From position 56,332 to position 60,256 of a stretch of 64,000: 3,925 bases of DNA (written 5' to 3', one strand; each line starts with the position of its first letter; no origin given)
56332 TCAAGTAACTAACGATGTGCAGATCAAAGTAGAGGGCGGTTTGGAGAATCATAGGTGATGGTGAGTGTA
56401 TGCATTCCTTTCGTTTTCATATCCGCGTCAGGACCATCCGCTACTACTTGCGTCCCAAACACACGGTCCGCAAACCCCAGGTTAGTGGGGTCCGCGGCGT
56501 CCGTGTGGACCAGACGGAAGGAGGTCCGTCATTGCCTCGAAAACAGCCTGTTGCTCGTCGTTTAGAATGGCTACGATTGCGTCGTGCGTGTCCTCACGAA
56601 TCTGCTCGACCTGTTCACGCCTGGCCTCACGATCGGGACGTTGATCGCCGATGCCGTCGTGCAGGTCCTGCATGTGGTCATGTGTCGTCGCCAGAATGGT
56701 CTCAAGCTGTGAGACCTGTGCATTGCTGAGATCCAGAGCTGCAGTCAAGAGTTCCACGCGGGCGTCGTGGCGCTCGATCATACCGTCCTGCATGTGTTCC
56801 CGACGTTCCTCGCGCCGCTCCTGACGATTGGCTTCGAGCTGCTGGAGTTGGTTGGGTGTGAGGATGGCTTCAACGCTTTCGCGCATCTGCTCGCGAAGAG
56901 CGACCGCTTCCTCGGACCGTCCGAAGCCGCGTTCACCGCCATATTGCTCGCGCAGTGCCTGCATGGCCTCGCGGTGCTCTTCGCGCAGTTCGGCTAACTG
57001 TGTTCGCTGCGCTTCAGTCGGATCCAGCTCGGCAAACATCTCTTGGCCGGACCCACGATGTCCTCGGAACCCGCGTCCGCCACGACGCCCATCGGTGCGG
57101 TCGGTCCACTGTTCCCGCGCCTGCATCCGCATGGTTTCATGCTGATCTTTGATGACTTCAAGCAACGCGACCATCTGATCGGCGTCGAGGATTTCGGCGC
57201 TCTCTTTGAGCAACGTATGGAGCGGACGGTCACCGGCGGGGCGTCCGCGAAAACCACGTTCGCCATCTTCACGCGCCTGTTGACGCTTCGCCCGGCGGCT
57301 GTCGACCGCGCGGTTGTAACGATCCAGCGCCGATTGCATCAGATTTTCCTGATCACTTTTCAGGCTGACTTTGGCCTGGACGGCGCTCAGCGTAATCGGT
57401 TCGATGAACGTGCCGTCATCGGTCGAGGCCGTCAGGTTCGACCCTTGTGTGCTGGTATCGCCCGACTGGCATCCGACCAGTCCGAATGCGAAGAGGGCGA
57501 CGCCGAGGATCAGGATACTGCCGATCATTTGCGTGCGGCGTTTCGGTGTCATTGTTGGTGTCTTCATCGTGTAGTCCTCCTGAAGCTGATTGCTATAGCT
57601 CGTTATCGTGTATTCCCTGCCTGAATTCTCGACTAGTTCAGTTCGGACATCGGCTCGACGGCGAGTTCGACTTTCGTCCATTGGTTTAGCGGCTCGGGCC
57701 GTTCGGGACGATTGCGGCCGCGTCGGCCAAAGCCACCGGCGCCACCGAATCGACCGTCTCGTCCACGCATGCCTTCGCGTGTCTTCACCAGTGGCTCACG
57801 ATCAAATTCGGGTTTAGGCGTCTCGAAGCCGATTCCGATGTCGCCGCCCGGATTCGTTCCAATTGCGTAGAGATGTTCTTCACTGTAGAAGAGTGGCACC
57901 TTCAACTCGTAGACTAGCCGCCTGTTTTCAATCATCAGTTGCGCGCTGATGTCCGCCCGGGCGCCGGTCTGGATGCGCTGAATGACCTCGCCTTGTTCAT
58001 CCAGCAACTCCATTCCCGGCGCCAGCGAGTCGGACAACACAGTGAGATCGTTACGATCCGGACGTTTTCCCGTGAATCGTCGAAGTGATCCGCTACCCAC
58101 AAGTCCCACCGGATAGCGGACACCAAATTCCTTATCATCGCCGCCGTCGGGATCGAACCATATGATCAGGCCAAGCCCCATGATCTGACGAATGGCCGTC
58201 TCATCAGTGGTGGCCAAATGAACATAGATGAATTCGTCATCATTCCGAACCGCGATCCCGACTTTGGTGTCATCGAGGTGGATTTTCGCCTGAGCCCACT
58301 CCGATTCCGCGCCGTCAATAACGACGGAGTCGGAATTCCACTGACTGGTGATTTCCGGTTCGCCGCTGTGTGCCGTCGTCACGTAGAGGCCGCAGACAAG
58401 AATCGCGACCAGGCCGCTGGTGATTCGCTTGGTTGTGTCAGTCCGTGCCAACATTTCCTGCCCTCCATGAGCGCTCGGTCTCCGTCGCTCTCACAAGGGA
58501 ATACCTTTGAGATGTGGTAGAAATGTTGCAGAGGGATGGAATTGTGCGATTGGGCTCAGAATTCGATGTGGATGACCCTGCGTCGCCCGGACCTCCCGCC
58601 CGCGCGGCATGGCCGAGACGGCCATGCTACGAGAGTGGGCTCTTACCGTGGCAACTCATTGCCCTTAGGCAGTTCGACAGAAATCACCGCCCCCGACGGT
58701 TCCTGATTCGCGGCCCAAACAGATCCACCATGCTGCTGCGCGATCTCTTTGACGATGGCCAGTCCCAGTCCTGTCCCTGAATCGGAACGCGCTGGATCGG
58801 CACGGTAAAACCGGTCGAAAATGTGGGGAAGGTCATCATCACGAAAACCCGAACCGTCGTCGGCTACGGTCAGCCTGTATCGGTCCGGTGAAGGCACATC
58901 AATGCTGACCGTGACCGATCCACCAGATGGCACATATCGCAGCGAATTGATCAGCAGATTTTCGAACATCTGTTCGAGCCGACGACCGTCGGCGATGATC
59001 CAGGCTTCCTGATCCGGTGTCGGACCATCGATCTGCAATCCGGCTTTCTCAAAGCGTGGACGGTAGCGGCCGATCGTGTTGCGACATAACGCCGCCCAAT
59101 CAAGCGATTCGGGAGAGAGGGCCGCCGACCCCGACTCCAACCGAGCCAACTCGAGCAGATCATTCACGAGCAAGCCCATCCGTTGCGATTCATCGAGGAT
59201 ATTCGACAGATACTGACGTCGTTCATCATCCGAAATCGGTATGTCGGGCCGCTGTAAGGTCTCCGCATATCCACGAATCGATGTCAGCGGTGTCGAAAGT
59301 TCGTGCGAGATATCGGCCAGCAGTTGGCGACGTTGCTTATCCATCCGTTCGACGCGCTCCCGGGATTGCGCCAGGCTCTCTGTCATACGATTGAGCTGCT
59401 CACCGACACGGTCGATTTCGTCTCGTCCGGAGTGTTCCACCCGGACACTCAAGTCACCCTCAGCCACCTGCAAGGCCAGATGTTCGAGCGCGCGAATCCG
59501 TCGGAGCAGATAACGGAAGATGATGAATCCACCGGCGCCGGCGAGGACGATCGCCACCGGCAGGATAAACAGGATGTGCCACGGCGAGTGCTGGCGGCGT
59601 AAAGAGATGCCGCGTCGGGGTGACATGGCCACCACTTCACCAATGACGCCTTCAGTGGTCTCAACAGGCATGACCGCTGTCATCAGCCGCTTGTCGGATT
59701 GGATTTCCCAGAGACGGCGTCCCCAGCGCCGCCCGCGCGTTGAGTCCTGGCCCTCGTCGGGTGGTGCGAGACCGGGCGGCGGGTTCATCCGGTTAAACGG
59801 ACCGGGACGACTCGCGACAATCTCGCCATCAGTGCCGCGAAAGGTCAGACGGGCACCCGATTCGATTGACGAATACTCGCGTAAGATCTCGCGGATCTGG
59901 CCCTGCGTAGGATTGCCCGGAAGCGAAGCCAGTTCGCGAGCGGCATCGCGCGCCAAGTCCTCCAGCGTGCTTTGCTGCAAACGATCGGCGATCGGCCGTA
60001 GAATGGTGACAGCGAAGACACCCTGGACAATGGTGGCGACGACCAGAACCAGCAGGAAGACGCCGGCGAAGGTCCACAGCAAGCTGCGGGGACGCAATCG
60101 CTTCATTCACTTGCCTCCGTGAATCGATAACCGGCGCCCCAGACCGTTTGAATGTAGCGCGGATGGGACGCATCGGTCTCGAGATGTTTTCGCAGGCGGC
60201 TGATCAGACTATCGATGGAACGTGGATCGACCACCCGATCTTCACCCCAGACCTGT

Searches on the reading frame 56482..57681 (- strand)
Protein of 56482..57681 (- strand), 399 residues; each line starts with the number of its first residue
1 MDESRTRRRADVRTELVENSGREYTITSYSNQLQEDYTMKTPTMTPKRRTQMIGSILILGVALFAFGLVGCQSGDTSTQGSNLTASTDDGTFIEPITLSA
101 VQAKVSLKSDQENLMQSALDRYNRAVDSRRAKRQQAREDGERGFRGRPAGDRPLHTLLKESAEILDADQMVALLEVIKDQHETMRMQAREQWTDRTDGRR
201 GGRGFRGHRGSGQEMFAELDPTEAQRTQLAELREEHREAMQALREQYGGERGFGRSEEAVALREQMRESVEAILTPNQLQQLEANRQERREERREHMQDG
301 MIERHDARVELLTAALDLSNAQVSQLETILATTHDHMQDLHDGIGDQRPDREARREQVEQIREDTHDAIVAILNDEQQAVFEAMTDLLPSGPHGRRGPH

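Call 12: search_protein_families(library=pfam, proteins=[window:56482-57681:-])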
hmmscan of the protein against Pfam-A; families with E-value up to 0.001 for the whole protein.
window:56482-57681:- (399 aa): 1 family
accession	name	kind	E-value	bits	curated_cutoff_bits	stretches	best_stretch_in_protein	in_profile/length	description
PF07813.17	LTXXQ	-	7.9e-09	36.6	24.3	1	211-309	5-82/100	LTXXQ motif family protein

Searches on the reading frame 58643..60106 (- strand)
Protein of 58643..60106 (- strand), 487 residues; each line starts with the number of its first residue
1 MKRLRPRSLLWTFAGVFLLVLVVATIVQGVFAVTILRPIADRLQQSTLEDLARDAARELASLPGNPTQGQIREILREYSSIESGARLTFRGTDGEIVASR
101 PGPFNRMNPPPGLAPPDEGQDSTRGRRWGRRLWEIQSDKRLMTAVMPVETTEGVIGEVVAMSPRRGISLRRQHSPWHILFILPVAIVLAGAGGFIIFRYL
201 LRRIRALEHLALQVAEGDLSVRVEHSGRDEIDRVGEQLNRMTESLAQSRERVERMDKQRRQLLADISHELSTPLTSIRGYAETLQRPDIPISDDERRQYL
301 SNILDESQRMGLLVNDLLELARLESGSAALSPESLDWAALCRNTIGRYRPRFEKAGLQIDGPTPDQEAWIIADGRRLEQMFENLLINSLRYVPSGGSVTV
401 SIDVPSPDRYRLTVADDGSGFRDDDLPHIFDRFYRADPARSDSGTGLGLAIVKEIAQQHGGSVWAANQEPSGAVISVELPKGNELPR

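Call 12: search_protein_families(library=pfam, proteins=[window:58643-60106:-])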
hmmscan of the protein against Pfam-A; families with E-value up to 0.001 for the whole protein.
window:58643-60106:- (487 aa): 3 families
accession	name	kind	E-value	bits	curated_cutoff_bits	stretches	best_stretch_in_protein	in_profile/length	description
PF02518.31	HATPase_c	-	5.5e-30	104.5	26.4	1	373-481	2-109/111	Histidine kinase-, DNA gyrase B-, and HSP90-like ATPase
PF00512.31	HisKA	-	6.7e-23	81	26.9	1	258-326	1-66/66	His Kinase A (phospho-acceptor) domain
PF00672.30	HAMP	-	2.1e-13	50.8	25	1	197-246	3-52/53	HAMP domain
